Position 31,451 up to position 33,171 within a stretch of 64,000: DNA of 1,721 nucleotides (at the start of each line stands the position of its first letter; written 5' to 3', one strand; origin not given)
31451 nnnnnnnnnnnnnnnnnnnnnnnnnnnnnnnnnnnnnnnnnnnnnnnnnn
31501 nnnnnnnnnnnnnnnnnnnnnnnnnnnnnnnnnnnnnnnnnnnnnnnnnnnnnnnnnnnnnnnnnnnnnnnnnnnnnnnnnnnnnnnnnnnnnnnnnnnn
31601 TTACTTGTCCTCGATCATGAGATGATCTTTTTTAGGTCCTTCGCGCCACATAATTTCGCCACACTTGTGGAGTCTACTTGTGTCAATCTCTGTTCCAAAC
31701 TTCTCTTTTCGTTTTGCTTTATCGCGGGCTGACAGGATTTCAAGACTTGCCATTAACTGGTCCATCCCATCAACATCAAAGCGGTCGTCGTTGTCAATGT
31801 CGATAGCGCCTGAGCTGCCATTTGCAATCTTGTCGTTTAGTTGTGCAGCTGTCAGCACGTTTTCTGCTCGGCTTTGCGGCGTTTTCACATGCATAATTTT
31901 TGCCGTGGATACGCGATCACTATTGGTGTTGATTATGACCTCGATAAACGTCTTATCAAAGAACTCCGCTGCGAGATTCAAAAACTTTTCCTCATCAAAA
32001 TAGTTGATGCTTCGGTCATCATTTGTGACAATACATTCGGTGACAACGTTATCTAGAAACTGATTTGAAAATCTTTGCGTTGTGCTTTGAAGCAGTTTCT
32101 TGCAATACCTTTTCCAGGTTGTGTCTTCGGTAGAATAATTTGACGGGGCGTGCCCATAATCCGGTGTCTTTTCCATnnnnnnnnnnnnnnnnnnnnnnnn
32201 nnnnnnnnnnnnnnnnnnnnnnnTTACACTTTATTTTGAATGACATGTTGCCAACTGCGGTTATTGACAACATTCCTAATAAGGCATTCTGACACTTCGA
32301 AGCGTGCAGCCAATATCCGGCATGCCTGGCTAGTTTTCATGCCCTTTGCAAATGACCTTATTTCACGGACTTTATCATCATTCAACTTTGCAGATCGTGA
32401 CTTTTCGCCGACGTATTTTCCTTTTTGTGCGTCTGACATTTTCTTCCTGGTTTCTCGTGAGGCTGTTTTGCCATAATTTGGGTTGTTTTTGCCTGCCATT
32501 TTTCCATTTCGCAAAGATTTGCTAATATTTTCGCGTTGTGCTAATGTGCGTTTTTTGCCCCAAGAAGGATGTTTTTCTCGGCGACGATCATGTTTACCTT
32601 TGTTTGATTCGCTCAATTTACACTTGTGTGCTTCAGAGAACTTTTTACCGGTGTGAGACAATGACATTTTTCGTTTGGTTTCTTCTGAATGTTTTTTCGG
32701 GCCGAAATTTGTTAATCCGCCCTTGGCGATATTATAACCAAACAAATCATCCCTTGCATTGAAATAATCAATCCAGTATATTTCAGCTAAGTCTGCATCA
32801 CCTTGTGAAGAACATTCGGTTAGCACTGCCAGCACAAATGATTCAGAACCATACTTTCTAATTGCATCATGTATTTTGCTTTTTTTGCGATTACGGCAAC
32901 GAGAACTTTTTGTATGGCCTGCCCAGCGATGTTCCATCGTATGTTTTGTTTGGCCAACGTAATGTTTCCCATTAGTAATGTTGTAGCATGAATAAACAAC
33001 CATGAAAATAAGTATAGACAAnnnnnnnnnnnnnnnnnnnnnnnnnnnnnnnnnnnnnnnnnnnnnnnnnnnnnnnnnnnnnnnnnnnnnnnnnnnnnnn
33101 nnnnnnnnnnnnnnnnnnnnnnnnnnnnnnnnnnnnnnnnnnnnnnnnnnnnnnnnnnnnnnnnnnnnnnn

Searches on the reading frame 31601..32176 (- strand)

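Call 3: search_protein_families(library=pfam, proteins=[window:31601-32176:-], max_evalue=1)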
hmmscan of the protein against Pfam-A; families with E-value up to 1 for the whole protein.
window:31601-32176:- (191 aa): 3 families
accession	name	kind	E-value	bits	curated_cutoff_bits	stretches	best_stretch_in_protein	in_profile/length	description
PF03663.20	Glyco_hydro_76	-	0.13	12.2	25.9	1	16-77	235-292/366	Glycosyl hydrolase family 76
PF12831.13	FAD_oxidored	-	0.22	11.2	27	1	27-111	53-138/416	FAD dependent oxidoreductase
PF05182.18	Fip1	-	0.35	10.8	22.7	1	13-30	24-41/43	Fip1 motif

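Call 5: search_protein_families(library=phrogs, proteins=[window:31601-32176:-], max_evalue=0.01)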
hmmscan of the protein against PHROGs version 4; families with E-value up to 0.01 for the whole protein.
window:31601-32176:- (191 aa): 0 families

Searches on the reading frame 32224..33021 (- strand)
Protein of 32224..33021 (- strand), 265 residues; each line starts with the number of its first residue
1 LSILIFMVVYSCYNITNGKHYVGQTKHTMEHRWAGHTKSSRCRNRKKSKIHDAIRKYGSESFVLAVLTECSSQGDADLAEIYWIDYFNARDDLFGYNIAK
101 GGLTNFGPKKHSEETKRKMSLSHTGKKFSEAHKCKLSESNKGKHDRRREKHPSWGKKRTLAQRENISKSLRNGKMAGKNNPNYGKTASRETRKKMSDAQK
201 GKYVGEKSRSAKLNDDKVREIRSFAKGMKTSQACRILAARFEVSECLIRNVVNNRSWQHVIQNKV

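Call 3: search_protein_families(library=pfam, proteins=[window:32224-33021:-], max_evalue=1)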
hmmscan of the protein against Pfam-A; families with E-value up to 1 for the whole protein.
window:32224-33021:- (265 aa): 4 families
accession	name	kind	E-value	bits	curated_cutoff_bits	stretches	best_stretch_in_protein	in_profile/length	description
PF07460.16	NUMOD3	-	2.4e-15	56.6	20.4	4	176-196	17-37/37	NUMOD3 motif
PF01541.30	GIY-YIG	-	6.9e-10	39.5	22.6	1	7-89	2-74/78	GIY-YIG catalytic domain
PF19835.5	SegE_GIY-YIG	-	0.021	15.5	25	1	8-82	19-99/123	Putative endonuclease segE, GIY-YIG domain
PF22833.2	C5orf34_2nd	-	0.59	11.2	27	1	112-205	8-87/117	C5orf34-like, second domain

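Call 5: search_protein_families(library=phrogs, proteins=[window:32224-33021:-], max_evalue=0.01)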
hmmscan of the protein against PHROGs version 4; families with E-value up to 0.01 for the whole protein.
window:32224-33021:- (265 aa): 8 families
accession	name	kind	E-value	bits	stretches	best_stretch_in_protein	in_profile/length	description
phrog_314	-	DNA, RNA and nucleotide metabolism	1.4e-32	114.4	1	8-254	180-376/574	homing endonuclease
phrog_7168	-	DNA, RNA and nucleotide metabolism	8.1e-23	82.3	1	8-263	3-220/284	homing endonuclease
phrog_5123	-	DNA, RNA and nucleotide metabolism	6.7e-11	43.3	1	8-102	3-92/152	homing endonuclease with GIY-YIG motif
phrog_19446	-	DNA, RNA and nucleotide metabolism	4e-07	30.8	1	8-143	3-132/254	homing endonuclease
phrog_655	-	DNA, RNA and nucleotide metabolism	1.2e-06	29.6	0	163-226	137-174/343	homing endonuclease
phrog_6156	-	DNA, RNA and nucleotide metabolism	0.00022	21.6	1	188-260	161-230/261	endonuclease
phrog_20015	-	DNA, RNA and nucleotide metabolism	0.0052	18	1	8-41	4-37/46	endonuclease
phrog_20467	-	DNA, RNA and nucleotide metabolism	0.0093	16.8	0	207-261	57-108/112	HNH endonuclease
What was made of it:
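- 32224..33003 (-): Free-standing GIY-YIG/NUMOD3 homing endonuclease gene (259 aa), apparently intact. Pfam GIY-YIG scores 39.5 bits and NUMOD3 56.6 bits; PHROG 314 is a homing endonuclease family, E 1e-32 (calls 3, 5).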

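Call 20: find_homologous_proteins(query=window:32227-33003:-, max_evalue=0.00001)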
Query window:32227-33003:- (259 aa): 610 proteins with E <= 0.00001 among 1362 candidates; the best 120 are listed.
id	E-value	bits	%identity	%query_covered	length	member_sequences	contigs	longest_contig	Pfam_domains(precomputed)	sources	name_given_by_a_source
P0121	4.0e-169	579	100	100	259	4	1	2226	PF07460.17,PF01541.31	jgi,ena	jgi:group I intron endonuclease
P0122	2.3e-73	265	52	98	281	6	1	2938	PF07460.17,PF01541.31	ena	-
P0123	2.1e-52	196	41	92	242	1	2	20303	PF07460.17,PF01541.31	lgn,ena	-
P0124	5.2e-26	110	34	74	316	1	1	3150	PF07460.17,PF01541.31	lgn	-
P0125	2.5e-24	105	35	86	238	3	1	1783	PF07460.17,PF01541.31,PF19835.7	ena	-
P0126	4.1e-24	104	42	40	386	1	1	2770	PF07460.17,PF01844.30,PF00096.33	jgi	jgi:endogenous inhibitor of DNA gyrase (YacG/DUF329 family)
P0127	1.0e-23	102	35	96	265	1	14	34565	PF07460.17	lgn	-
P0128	1.6e-23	102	38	75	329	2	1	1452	PF07460.17,PF01541.31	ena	-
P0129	2.7e-23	101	28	78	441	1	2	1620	PF07460.17,PF01541.31,PF22083.3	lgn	-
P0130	7.6e-23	100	37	76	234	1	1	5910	PF07460.17,PF01541.31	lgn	-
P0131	9.1e-23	99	35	96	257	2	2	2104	PF07460.17,PF02796.22,PF01541.31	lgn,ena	-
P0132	1.5e-22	99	43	39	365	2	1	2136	PF07460.17,PF01844.30,PF00096.33,PF13912.13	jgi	jgi:hypothetical protein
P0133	1.5e-22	99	29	82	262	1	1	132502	PF07460.17,PF01541.31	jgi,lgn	jgi:group I intron endonuclease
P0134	1.5e-22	99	32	78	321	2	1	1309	PF07460.17,PF01541.31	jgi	jgi:hypothetical protein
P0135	1.6e-22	99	37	78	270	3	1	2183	PF07460.17,PF01541.31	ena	-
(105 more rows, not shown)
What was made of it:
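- JGI's automatic name for the endonuclease is 'group I intron endonuclease' (call 20).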

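Call 21: find_encoding_contigs(protein=P0122, flank=5000, max_places=4)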
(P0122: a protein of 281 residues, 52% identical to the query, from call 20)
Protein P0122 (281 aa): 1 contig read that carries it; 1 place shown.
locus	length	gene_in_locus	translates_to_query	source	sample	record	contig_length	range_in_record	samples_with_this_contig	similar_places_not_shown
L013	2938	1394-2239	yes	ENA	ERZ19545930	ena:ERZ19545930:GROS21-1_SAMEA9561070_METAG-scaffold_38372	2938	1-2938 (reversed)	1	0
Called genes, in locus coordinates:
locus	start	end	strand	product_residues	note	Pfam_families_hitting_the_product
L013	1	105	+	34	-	?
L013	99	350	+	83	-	-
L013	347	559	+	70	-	-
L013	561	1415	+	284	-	PF01149:Fapy_DNA_glyco, PF06831:H2TH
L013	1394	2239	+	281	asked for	PF01541:GIY-YIG (weak), PF07460:NUMOD3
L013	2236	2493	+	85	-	PF00856:SET (faint)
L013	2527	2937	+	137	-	?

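Call 22: find_encoding_contigs(protein=P0123, flank=6000, max_places=4)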
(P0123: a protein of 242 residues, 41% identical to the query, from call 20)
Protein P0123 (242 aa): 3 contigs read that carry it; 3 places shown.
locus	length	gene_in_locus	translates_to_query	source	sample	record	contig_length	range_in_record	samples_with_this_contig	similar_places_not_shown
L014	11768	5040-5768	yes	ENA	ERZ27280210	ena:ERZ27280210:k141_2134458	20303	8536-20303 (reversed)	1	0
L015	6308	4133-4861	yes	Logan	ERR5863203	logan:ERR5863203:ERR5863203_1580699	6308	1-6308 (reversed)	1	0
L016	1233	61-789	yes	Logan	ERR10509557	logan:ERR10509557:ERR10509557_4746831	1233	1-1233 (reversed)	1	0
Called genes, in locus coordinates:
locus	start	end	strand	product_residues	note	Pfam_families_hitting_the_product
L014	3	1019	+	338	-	?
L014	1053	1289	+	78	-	-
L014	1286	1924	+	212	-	PF00293:NUDIX, PF14815:NUDIX_4 (faint)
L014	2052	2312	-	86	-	-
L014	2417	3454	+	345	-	PF01704:UDPGP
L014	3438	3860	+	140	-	PF00730:HhH-GPD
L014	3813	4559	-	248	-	PF01541:GIY-YIG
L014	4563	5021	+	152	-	-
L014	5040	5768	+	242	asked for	PF01541:GIY-YIG, PF07460:NUMOD3 (weak)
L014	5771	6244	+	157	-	-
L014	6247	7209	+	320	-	-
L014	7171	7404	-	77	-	-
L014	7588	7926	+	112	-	-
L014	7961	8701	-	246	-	-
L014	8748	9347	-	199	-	-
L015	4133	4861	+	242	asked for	PF01541:GIY-YIG, PF07460:NUMOD3 (weak)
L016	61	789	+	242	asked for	PF01541:GIY-YIG, PF07460:NUMOD3 (weak)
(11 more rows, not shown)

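Call 32: search_protein_families(library=pfam, proteins=[L013:561-1412:+], max_evalue=0.001)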
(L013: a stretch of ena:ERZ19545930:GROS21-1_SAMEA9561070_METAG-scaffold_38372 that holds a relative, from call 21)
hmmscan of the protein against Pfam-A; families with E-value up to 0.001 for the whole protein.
L013:561-1412:+ (284 aa): 2 families
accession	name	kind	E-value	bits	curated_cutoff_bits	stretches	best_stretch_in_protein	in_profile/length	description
PF06831.19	H2TH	-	1.4e-13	51.1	34.7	1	152-236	8-91/93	Formamidopyrimidine-DNA glycosylase H2TH domain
PF01149.29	Fapy_DNA_glyco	-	1.3e-09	39.2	25.5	1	1-129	1-117/117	Formamidopyrimidine-DNA glycosylase N-terminal domain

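Call 56: find_related_loci(query=A7, collection=metagenome_contigs, flank=2500)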
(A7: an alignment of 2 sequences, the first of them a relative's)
Query A7 (259 aa) in metagenome_contigs; peptide patterns used: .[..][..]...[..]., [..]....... (x = any residue, [..] = any of these).
176 stretches matched a pattern; 28 encode a relative of the query (tblastn E <= 1e-3); 28 distinct loci.
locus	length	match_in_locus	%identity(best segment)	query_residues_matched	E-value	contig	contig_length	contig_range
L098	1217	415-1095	44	1-254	2e-69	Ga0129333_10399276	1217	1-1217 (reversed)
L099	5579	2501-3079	53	1-192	1e-62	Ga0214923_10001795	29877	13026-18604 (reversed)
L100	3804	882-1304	35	2-156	7e-20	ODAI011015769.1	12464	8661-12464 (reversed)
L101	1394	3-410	36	1-133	5e-19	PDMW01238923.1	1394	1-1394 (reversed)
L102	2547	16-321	39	3-102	3e-18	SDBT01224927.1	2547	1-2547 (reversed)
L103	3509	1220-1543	37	1-114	5e-18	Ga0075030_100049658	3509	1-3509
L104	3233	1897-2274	34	2-136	9e-17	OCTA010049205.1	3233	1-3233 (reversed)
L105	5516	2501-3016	33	2-140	1e-16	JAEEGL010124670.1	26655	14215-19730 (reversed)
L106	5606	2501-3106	30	3-196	1e-15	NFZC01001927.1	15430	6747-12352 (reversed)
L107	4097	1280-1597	36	2-113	2e-15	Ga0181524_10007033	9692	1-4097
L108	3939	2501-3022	29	3-188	7e-15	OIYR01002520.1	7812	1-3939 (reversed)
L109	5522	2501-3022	29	3-188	7e-15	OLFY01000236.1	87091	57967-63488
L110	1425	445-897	34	2-153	1e-14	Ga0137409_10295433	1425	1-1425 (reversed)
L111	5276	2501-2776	38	2-95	6e-13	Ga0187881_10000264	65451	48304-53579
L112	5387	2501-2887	33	3-137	1e-11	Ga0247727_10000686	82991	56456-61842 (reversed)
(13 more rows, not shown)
